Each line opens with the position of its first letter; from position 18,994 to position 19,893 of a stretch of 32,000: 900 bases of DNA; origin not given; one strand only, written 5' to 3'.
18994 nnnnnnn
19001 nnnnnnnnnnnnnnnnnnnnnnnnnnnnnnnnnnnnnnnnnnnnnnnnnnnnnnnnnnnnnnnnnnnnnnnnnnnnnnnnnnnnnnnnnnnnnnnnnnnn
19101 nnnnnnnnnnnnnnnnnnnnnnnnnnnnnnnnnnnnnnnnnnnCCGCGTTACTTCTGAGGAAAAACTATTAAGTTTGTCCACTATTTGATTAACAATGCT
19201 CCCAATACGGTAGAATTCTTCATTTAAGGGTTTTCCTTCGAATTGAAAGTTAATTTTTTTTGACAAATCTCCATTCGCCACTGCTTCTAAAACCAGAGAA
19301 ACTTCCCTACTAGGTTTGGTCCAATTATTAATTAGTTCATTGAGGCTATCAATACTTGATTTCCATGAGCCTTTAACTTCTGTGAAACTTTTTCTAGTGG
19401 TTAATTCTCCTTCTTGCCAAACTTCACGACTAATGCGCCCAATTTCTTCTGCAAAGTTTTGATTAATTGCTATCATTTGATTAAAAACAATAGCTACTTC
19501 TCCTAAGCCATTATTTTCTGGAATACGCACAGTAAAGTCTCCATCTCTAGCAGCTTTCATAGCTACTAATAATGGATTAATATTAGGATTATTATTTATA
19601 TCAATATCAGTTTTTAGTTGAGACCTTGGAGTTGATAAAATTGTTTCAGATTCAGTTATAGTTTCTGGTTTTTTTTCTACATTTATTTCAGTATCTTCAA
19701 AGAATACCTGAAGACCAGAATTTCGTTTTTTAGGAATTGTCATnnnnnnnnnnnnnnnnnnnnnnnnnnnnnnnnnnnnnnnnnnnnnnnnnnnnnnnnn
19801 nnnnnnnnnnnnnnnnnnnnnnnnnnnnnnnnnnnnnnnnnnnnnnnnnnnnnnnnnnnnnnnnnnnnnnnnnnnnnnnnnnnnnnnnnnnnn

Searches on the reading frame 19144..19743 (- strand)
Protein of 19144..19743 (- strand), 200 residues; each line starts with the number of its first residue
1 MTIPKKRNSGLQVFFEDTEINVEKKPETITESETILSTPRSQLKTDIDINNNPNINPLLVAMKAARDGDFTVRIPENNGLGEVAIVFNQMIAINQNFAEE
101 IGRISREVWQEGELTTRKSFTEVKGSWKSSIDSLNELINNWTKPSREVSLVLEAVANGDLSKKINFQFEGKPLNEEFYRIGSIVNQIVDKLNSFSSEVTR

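Call 13: find_related_loci(query=window:19144-19743:-, collection=genome_contigs, flank=10000)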
Query window:19144-19743:- (200 aa) in genome_contigs; peptide patterns used: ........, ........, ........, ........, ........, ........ (x = any residue, [..] = any of these).
99 stretches matched a pattern, but none encodes a relative of the query by tblastn (E <= 1e-3).
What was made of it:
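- Tried and rejected: First genome scan (call 13).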

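Call 16: find_homologous_proteins(query=window:19165-19743:-, max_evalue=0.00001)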
Query window:19165-19743:- (193 aa): 9 proteins with E <= 0.00001 among 115 candidates.
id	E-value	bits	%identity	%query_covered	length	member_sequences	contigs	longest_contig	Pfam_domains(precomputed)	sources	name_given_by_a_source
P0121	1.7e-128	443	100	100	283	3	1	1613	PF00672.31,PF18947.6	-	-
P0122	1.2e-119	415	99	100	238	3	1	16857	PF00672.31,PF18947.6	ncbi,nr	ncbi:chemotaxis protein, partial [Trichodesmium erythraeum 21-75]|nr:chemotaxis protein [Trichodesmi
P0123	1.6e-51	193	71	54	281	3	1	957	PF00672.31,PF18947.6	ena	-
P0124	1.2e-43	167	43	72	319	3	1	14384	PF00672.31,PF18947.6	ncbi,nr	ncbi:MAG: hypothetical protein QOK22_839, partial [Gaiellaceae bacterium]|nr:hypothetical protein [G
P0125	1.4e-34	138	48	75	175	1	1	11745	PF00672.31,PF18947.6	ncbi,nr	ncbi:MAG TPA: hypothetical protein DCY88_33020, partial [Cyanobacteria bacterium UBA11372]|nr:hypoth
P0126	4.7e-34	136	36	84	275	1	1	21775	PF00672.31,PF18947.6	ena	-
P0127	8.8e-34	135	38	67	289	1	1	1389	PF00672.31,PF18947.6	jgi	-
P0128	4.6e-33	133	38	75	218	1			PF00672.31,PF18947.6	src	-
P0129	1.0e-22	99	41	73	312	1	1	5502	PF00015.27,PF00672.31,PF18947.6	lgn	-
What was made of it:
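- Tried and rejected: Protein search with the N-terminal region alone (call 16).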

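Call 17: find_encoding_contigs(protein=P0122, flank=10000, max_places=6)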
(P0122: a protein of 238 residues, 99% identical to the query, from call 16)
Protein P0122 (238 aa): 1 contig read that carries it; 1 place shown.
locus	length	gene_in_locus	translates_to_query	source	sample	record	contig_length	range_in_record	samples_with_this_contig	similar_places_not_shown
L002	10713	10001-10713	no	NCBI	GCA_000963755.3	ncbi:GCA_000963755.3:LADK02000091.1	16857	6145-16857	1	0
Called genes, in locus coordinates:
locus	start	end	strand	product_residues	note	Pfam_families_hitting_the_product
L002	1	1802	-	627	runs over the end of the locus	PF13676:TIR_2, PF14516:AAA_35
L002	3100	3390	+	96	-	-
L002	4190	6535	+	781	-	PF00580:UvrD-helicase, PF13245:AAA_19, PF13361:UvrD_C, PF13538:UvrD_C_2 (weak), PF21196:PcrA_UvrD_tudor (faint)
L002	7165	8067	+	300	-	PF00072:Response_reg, PF00990:GGDEF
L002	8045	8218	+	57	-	PF00990:GGDEF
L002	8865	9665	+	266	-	PF01656:CbiA, PF06564:CBP_BcsQ (weak), PF09140:MipZ (faint), PF10609:ParA (weak), PF13614:AAA_31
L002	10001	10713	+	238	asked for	PF00672:HAMP (faint), PF18947:HAMP_2 (weak)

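Call 18: find_encoding_contigs(protein=P0121, flank=5000, max_places=6)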
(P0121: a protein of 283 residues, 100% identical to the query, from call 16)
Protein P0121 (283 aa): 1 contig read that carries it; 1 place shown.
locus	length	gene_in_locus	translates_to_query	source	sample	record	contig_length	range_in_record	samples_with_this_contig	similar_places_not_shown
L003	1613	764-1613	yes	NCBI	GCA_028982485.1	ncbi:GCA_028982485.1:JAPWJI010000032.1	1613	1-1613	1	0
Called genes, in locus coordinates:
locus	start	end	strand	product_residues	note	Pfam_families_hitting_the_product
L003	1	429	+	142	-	PF13614:AAA_31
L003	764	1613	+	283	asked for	PF18947:HAMP_2, PF00672:HAMP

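Call 19: find_encoding_contigs(protein=P0123, flank=5000, max_places=6)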
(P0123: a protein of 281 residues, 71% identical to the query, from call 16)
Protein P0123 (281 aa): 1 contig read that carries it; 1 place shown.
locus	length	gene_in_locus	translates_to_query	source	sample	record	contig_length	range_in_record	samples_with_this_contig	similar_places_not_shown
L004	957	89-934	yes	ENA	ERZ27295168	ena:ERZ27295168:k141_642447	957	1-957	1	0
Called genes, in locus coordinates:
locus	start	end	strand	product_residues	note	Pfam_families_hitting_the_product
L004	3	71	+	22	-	?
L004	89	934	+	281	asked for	PF18947:HAMP_2, PF00672:HAMP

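Call 24: find_related_loci(query=A2, collection=genome_contigs, flank=8000)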
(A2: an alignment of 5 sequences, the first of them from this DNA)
Query A2 (193 aa) in genome_contigs; peptide patterns used: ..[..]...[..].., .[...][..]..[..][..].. (x = any residue, [..] = any of these).
269 stretches matched a pattern; 23 encode a relative of the query (tblastn E <= 1e-3); 23 distinct loci.
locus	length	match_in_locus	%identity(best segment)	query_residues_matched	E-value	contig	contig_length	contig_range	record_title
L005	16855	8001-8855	76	1-193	2e-97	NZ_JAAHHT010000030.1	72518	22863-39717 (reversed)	MAG: Okeania sp. SIO3I5 3I5_NODE_30, whole genome shotgun sequence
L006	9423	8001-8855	77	1-193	4e-97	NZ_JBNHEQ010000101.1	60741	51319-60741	Dapis sp. BLCC M172 NODE_251_length_60741_cov_49.368190, whole genome shotgun sequence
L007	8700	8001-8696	72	1-193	7e-86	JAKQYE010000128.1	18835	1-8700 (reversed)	MAG: Trichodesmium sp. MAG_R02 MAG_R02_128, whole genome shotgun sequence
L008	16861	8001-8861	70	1-193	3e-81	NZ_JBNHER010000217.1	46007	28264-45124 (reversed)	Dapis sp. BLCC M126 strain BLCC-M126 NODE_118_length_46007_cov_29.074926, whole genome shotgun sequence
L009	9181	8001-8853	48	1-193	7e-53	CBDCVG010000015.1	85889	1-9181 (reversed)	MAG: Caldora sp. isolate e91194d1-5003-4bb1-8e0a-ecd65b6f64b4 genome assembly, contig: contig_15, whole genome shotgun s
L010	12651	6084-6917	48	1-193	9e-52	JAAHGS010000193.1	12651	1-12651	MAG: Symploca sp. SIO2E9 2E9_NODE_193, whole genome shotgun sequence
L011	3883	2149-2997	46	2-193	2e-49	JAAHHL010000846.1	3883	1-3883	MAG: Caldora sp. SIO3E6 3E6_NODE_846, whole genome shotgun sequence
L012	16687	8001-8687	49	58-193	3e-42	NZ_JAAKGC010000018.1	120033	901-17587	Aetokthonos hydrillicola CCALA 1050 contig_25, whole genome shotgun sequence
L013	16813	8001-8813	42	5-193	3e-41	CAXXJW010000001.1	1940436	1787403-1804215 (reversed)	MAG: Methanosarcinaceae archaeon isolate 49143578-751d-4d73-9964-2185b3227837 genome assembly, contig: contig_1, whole g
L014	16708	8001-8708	42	52-193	7e-36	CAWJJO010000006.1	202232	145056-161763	MAG: uncultured bacterium isolate MFD05674.bin.2.88 genome assembly, contig: contig_133612, whole genome shotgun sequenc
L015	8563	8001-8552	42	58-193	1e-35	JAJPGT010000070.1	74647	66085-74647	MAG: Proteobacteria bacterium isolate Centralia_MAG_106 k107_22257387, whole genome shotgun sequence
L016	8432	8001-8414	43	58-193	5e-34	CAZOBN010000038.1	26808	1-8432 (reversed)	MAG TPA_asm: uncultured Rhizobiaceae bacterium isolate SRP287051_co2_143 genome assembly, contig: NODE_3707_length_26808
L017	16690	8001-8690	43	58-193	1e-33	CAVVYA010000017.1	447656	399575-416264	MAG: uncultured Alphaproteobacteria bacterium isolate MFD03066.bin.1.83 genome assembly, contig: contig_68461, whole gen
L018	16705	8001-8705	39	53-193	3e-32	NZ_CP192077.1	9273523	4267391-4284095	Spirillospora sp. CA-142024 chromosome, complete genome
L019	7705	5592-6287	39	55-193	1e-29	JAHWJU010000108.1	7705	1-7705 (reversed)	MAG: Actinomycetota bacterium isolate 0711_bin5 NODE_1456_length_7705_cov_134.896601, whole genome shotgun sequence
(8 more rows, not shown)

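Call 29: find_related_loci(query=A2, collection=metagenome_contigs, flank=8000)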
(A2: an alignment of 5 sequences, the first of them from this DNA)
Query A2 (193 aa) in metagenome_contigs; peptide patterns used: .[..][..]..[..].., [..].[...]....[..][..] (x = any residue, [..] = any of these).
600 stretches matched a pattern (row limit reached: there are more); 569 encode a relative of the query (tblastn E <= 1e-3); the best 80 are kept; 80 distinct loci.
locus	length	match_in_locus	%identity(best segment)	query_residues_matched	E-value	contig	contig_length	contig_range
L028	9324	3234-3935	47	55-193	5e-39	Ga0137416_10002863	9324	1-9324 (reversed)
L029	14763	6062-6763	46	55-193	4e-38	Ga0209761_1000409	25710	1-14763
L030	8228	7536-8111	38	3-193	2e-38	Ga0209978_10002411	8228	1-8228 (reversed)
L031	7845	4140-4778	38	2-193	3e-38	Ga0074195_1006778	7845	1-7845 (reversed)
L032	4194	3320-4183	43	33-193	4e-38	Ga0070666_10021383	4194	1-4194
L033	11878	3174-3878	45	57-193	1e-37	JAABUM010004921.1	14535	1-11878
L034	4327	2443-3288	38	4-193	4e-37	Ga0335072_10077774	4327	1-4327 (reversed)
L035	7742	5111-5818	44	53-193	3e-36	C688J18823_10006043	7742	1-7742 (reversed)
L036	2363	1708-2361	39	31-193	5e-36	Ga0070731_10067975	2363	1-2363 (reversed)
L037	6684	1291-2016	41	36-193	2e-35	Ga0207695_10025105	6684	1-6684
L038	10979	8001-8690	43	58-193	2e-35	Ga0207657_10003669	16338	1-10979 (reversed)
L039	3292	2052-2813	40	33-193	2e-35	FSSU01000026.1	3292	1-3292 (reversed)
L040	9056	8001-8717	41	50-193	1e-34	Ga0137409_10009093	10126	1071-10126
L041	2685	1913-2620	42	54-193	9e-35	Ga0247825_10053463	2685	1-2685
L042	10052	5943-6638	44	56-193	2e-34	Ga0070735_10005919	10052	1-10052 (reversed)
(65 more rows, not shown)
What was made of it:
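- Tried and rejected: Metagenome scan with the N-terminal profile (call 29).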
